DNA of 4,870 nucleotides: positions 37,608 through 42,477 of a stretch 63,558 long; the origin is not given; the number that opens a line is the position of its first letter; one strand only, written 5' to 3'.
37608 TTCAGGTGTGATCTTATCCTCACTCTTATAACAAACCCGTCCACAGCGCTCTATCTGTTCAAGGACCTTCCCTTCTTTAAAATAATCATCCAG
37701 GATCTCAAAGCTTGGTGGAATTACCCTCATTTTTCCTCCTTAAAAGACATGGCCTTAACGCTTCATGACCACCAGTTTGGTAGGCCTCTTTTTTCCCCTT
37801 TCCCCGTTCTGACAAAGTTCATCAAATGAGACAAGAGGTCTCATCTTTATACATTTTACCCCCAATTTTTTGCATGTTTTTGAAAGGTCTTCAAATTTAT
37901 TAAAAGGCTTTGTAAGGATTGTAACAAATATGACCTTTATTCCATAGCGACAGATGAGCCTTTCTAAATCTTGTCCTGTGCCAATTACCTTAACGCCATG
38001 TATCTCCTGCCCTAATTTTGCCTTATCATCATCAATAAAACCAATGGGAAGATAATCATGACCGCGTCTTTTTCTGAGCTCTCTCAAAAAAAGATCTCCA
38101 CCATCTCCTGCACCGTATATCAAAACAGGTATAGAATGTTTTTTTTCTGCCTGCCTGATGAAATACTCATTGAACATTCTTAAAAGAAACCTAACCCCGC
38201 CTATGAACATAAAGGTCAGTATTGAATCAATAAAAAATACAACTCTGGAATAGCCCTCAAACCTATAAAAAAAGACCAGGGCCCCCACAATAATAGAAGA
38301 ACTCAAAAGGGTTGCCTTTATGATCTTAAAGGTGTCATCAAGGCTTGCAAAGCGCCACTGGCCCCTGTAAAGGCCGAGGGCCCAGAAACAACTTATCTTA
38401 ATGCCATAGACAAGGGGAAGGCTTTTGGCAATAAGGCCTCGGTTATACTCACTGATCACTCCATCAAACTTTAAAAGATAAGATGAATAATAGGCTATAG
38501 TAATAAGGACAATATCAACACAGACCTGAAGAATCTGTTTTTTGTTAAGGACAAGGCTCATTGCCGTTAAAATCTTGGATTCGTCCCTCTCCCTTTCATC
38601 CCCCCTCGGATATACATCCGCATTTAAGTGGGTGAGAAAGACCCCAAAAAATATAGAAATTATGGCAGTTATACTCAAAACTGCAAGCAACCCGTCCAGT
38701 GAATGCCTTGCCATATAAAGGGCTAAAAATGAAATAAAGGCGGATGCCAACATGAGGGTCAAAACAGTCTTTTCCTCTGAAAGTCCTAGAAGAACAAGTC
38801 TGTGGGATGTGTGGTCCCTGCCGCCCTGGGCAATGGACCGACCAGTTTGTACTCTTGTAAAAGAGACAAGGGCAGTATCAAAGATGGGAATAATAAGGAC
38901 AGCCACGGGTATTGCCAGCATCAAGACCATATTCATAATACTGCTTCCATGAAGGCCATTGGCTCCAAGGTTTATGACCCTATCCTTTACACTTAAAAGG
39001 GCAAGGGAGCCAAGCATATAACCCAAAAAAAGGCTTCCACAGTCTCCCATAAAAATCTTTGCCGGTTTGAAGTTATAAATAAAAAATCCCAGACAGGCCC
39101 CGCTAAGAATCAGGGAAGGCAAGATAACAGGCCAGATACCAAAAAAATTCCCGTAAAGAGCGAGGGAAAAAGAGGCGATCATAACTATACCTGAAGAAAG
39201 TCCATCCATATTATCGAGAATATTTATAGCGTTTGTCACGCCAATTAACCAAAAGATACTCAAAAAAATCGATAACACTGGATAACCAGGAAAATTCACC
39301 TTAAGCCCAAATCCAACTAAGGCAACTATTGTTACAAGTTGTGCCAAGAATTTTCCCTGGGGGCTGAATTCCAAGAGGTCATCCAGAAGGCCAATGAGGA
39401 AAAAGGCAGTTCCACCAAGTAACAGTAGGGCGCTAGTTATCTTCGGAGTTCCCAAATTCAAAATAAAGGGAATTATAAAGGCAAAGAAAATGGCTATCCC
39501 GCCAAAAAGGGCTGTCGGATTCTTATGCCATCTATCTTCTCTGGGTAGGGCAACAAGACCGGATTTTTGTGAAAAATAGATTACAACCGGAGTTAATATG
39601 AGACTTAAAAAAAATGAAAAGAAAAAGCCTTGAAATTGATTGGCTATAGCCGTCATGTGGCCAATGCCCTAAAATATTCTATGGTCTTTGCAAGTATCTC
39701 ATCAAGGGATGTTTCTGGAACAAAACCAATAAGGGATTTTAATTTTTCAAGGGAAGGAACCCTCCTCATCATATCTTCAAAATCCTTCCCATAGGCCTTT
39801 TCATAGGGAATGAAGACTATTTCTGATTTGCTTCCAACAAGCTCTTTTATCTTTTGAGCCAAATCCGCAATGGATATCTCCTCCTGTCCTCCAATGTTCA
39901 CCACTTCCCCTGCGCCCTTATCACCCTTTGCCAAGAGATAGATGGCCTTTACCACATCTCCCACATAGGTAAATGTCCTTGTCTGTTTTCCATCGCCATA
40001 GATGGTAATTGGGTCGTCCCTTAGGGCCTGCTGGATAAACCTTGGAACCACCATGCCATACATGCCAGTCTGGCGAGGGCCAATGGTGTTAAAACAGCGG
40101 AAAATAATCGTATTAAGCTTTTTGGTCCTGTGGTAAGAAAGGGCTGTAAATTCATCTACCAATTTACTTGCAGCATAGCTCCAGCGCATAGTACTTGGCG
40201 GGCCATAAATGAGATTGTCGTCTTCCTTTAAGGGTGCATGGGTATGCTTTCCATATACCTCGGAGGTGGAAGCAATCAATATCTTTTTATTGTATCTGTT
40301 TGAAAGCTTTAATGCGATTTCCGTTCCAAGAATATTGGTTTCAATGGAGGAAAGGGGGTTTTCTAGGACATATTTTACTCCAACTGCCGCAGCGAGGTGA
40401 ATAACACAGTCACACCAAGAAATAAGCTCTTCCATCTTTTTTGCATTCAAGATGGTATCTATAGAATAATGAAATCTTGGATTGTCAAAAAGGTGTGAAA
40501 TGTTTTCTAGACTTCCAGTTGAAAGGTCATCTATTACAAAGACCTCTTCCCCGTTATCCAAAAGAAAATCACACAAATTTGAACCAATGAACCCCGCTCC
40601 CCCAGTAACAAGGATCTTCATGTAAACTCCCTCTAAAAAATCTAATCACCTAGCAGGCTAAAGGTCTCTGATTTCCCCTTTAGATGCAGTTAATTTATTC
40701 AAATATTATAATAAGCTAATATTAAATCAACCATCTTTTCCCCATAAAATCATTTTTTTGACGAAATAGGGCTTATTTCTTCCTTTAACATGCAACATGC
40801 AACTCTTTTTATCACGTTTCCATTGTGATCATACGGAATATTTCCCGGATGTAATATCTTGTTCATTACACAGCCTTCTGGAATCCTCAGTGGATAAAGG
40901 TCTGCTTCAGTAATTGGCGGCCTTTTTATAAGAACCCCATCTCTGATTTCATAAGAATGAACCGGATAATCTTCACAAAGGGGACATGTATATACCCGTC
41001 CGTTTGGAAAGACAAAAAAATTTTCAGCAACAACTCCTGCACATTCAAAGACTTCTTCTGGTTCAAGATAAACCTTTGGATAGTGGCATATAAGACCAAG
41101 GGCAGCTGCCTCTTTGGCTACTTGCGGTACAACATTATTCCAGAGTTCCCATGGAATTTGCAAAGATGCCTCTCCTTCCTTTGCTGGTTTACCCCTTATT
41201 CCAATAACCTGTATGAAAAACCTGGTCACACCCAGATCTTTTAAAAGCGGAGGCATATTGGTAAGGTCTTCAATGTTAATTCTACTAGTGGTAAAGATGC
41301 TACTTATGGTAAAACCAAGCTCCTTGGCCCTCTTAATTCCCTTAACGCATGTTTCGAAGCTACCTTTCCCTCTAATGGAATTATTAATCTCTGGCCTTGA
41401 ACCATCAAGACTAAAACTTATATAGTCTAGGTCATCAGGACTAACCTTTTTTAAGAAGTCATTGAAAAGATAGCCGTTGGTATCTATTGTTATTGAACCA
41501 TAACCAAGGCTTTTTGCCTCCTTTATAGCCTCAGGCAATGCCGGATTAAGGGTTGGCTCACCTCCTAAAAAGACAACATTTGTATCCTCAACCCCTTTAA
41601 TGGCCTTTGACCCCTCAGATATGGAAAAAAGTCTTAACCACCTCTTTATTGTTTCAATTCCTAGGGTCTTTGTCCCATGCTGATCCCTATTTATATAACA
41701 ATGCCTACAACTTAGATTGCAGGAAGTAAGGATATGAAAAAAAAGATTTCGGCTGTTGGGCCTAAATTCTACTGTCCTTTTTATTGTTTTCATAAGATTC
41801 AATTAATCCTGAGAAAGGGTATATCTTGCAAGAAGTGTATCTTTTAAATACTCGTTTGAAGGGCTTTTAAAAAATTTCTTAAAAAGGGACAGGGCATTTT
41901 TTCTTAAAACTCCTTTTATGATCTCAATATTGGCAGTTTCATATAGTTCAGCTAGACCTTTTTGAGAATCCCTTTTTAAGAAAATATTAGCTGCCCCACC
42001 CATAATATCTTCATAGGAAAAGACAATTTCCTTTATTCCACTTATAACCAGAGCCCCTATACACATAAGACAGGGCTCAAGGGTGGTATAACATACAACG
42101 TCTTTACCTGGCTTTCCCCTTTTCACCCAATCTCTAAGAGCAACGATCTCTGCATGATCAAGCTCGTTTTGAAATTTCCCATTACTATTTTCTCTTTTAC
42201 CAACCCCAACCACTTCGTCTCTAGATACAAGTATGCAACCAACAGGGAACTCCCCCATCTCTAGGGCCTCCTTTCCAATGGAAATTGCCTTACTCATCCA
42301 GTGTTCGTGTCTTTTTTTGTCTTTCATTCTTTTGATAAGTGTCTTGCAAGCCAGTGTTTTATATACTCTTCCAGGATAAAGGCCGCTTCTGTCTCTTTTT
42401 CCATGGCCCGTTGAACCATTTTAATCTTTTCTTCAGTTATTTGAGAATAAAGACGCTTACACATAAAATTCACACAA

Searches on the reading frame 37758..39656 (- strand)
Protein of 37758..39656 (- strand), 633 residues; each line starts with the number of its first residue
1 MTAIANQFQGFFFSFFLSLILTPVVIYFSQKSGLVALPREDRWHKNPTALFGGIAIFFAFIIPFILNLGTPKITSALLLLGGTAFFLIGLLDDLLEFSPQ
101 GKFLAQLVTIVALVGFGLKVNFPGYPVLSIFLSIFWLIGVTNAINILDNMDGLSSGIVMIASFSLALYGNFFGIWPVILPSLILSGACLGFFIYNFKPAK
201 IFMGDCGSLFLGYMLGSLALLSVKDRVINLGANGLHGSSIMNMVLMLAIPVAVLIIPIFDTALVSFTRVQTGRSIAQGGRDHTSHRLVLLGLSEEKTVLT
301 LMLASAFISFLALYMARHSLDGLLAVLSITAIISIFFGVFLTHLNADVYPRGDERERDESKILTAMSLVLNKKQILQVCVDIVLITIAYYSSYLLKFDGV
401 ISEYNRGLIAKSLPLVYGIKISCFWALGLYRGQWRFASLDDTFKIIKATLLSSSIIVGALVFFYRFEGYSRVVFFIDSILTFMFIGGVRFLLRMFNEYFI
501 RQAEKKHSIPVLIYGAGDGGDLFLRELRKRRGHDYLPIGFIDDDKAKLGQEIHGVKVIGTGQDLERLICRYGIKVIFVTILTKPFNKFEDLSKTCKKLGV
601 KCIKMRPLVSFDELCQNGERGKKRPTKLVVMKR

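Call 40: search_protein_families(library=pfam, proteins=[window:37758-39656:-], max_evalue=0.00001)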
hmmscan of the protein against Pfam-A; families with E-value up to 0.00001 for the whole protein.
window:37758-39656:- (633 aa): 2 families
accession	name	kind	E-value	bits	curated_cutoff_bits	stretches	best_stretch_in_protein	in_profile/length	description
PF00953.26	Glycos_transf_4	-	1.8e-32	113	27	1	77-222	3-159/160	Glycosyl transferase family 4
PF13727.12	CoA_binding_3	-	2.3e-12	47.7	25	1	426-601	2-170/175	CoA-binding domain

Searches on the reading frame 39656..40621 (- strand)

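Call 40: search_protein_families(library=pfam, proteins=[window:39656-40621:-], max_evalue=0.00001)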
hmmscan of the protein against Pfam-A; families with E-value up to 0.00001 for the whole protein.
window:39656-40621:- (322 aa): 6 families
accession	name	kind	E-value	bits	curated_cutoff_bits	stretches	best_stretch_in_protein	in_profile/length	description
PF16363.11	GDP_Man_Dehyd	-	2.3e-57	195.4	27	1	4-313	1-332/332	GDP-mannose 4,6 dehydratase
PF01370.27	Epimerase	-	5.2e-53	180.3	20.9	1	3-244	1-240/240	NAD dependent epimerase/dehydratase family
PF02719.21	Polysacc_synt_2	-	8.4e-20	71.6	20.2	1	3-117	1-126/293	Polysaccharide biosynthesis protein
PF01073.25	3Beta_HSD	-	1.2e-16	61.1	22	1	4-232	1-230/280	3-beta hydroxysteroid dehydrogenase/isomerase family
PF07993.18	NAD_binding_4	-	2e-13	50.5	20.1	1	58-188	77-216/258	Male sterility protein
PF04321.23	RmlD_sub_bind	-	5.2e-10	39.3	27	1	1-268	1-238/287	RmlD substrate binding domain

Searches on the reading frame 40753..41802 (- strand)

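Call 40: search_protein_families(library=pfam, proteins=[window:40753-41802:-], max_evalue=0.00001)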
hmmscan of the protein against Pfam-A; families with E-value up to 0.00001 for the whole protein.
window:40753-41802:- (350 aa): 1 family
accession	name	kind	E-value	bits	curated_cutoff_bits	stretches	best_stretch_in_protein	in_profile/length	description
PF04055.27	Radical_SAM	-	3.1e-22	79.9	29.5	1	26-178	5-157/166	Radical SAM superfamily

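Call 43: search_protein_families(library=ncbifam, proteins=[window:40753-41802:-], max_evalue=0.00001)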
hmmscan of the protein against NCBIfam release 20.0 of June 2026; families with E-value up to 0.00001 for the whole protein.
window:40753-41802:- (350 aa): 58 families (the best 25 are shown)
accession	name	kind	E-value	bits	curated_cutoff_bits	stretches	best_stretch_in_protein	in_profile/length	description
NF050035.1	rSAM_WgK_link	exception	6.8e-22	77.9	650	1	24-225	15-206/367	radical SAM/SPASM peptide maturase WgkB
TIGR04317.1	W_rSAM_matur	equivalog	4.2e-19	68.9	380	1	17-197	3-181/349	tungsten cofactor oxidoreductase radical SAM maturase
NF038283.1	viperin_w_prok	equivalog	9.4e-19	67.6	180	1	22-143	6-125/281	viperin family antiviral radical SAM protein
TIGR04051.1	rSAM_NirJ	equivalog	2.3e-17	63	515.45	1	23-209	7-185/354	heme d1 biosynthesis radical SAM protein NirJ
TIGR04054.1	rSAM_NirJ1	equivalog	2.4e-17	62.6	650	1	22-195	40-205/387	putative heme d1 biosynthesis radical SAM protein NirJ1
NF049973.1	radical_Rv1681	equivalog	5.5e-17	61.7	380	1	20-195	74-242/326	Rv1681 family radical SAM protein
NF045646.2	rSAM_Se_TrsS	equivalog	5.8e-17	61.4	490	1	22-178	90-242/441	radical SAM (seleno)protein TrsS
TIGR04250.1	SCM_rSAM_ScmE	equivalog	7.3e-17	61.3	400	1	21-196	6-175/358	SynChlorMet cassette radical SAM/SPASM protein ScmE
TIGR04546.1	rSAM_ahbC_deAc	equivalog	9.4e-17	60.9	650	1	22-197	43-210/390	12,18-didecarboxysiroheme deacetylase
TIGR02666.1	moaA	equivalog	2e-16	59.9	284.05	1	24-205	16-198/336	GTP 3',8-cyclase MoaA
TIGR04251.1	SCM_rSAM_ScmF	equivalog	2.7e-16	59.9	400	1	18-212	4-196/353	SynChlorMet cassette radical SAM/SPASM protein ScmF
TIGR04347.1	pseudo_SAM_Halo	equivalog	3.8e-16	59.3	525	1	21-201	41-213/390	TIGR04347 family pseudo-SAM/SPASM protein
TIGR02668.1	moaA_archaeal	equivalog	3.8e-16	58.9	325.25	1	18-208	10-192/303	GTP 3',8-cyclase MoaA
TIGR03961.1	rSAM_PTO1314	hypoth_equivalog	5.3e-16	58.8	306.05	1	22-193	27-184/332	PTO1314 family radical SAM protein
TIGR04053.2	TIGR04053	equivalog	8.3e-16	58.2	395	1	20-200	10-186/366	TIGR04053 family radical SAM/SPASM domain-containing protein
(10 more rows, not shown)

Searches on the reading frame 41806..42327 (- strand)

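Call 40: search_protein_families(library=pfam, proteins=[window:41806-42327:-], max_evalue=0.00001)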
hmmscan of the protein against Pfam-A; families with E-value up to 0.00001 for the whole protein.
window:41806-42327:- (174 aa): 2 families
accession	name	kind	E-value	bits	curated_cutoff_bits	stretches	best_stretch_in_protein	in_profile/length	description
PF14437.12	MafB19-deam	-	1.2e-20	74.3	27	1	7-143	3-140/142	MafB19-like deaminase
PF00383.29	dCMP_cyt_deam_1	-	1.3e-20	73.6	25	1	5-104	2-101/102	Cytidine and deoxycytidylate deaminase zinc-binding region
